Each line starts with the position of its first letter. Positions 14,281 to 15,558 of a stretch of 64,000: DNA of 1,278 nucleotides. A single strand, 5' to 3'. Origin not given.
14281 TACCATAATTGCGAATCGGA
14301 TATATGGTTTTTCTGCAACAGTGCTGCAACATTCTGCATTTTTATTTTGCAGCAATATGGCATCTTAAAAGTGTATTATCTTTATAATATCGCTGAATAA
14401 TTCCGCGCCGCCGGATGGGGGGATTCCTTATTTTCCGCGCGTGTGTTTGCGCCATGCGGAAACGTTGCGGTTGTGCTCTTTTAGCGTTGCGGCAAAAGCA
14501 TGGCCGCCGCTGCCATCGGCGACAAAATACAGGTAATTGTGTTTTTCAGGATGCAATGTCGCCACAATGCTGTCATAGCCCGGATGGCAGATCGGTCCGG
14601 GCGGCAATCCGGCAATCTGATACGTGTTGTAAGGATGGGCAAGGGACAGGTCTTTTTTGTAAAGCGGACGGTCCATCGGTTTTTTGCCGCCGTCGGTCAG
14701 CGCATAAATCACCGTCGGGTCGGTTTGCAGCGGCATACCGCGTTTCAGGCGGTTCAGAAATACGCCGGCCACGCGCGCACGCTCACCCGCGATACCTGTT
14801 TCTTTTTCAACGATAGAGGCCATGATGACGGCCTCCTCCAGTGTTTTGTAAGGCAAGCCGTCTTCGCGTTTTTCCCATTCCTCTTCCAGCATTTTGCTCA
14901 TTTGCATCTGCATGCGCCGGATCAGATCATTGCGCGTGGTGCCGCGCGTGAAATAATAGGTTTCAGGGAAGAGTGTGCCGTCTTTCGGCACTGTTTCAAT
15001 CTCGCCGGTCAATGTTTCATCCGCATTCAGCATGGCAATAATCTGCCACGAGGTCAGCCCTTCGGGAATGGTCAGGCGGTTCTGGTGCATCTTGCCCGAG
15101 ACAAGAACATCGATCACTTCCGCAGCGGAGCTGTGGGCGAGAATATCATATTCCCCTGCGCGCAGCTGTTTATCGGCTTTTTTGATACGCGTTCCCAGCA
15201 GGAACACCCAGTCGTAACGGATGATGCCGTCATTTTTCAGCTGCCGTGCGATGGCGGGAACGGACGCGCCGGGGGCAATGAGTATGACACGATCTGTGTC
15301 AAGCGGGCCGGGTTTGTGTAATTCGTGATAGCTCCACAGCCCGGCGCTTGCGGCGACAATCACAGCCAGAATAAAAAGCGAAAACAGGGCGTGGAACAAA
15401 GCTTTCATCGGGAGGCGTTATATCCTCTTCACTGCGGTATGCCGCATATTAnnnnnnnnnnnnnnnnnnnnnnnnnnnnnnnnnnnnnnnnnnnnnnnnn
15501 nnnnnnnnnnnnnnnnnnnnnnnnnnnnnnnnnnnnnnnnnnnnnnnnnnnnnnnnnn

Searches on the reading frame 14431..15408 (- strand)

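Call 15: search_protein_families(library=pfam, proteins=[window:14431-15408:-], max_evalue=0.001)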
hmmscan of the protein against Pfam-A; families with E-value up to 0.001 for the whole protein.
window:14431-15408:- (326 aa): 1 family
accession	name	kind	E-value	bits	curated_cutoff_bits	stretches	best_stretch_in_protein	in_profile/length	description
PF02618.21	YceG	-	1.7e-89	300.4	32.4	1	43-317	2-274/275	YceG-like family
